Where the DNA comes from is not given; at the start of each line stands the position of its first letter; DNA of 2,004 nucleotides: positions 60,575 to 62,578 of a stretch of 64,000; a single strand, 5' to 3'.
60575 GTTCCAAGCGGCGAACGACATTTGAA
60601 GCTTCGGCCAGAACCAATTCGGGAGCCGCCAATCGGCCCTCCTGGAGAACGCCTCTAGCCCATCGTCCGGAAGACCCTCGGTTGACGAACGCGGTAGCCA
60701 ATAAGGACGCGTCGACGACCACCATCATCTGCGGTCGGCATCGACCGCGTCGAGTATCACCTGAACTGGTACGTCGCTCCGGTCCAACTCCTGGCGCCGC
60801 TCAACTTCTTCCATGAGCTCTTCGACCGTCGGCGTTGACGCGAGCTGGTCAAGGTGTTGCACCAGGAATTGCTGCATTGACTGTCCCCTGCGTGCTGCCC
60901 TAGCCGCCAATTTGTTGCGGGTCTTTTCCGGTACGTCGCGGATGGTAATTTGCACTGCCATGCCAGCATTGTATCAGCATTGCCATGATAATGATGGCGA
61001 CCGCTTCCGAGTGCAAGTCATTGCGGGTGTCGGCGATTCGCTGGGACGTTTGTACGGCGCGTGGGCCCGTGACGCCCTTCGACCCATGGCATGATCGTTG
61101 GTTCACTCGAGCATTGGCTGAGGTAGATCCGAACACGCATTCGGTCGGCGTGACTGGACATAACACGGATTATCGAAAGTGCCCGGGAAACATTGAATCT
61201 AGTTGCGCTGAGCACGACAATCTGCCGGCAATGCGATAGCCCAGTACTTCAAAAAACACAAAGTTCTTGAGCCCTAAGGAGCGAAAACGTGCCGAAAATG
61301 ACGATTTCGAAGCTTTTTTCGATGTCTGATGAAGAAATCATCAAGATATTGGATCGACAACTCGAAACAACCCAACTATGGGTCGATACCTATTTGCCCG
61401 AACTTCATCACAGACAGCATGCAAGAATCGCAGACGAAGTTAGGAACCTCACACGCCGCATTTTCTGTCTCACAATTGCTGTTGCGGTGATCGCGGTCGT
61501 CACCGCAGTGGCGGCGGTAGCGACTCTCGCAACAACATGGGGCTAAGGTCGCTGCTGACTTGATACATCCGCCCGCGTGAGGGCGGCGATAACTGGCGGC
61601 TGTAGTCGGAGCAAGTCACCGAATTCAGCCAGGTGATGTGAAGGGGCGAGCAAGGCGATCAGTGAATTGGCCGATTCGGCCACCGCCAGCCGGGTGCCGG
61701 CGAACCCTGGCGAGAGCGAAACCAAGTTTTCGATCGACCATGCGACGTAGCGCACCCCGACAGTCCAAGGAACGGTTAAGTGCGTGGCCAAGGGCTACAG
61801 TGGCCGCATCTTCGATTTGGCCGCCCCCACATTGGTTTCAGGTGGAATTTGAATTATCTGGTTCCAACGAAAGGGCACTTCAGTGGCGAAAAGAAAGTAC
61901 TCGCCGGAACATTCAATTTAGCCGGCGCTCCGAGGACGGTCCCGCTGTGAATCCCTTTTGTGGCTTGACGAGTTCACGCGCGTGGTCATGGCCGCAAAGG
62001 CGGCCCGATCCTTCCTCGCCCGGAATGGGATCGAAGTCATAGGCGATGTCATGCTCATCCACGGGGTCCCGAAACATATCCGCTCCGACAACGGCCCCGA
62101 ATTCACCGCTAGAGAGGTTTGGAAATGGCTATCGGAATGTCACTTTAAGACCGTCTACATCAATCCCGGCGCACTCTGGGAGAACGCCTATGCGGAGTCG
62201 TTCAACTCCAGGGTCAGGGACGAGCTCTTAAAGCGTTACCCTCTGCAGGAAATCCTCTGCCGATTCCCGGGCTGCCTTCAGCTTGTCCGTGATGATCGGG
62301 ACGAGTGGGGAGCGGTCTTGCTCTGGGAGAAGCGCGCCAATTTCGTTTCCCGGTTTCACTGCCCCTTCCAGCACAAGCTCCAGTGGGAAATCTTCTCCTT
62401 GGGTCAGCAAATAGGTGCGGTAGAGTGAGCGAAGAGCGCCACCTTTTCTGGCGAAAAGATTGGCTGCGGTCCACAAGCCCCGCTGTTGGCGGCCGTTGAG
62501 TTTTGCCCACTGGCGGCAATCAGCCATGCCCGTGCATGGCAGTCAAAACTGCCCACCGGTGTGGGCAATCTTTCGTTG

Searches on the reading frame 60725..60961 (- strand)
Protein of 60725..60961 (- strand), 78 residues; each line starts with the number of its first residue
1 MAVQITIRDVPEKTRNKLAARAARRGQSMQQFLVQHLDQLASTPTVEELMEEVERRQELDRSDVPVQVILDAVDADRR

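Call 28: search_protein_families(library=pfam, proteins=[window:60725-60961:-], max_evalue=0.001)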
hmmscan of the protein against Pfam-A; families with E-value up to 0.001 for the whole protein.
window:60725-60961:- (78 aa): 1 family
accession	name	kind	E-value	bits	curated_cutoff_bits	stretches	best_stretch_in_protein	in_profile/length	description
PF22513.2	FitA-like_RHH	-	5.4e-10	39.5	27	1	4-39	2-37/39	Antitoxin FitA-like, ribbon-helix-helix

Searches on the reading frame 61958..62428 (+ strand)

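Call 28: search_protein_families(library=pfam, proteins=[window:61958-62428:+], max_evalue=0.001)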
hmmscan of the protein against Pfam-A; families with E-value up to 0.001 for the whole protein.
window:61958-62428:+ (156 aa): 2 families
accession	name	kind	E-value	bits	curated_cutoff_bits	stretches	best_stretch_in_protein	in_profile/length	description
PF13683.12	rve_3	-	5e-07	29.8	26.5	1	64-95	4-35/67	Integrase core domain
PF00665.32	rve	-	2.1e-06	28.3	32.6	1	2-71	29-100/102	Integrase core domain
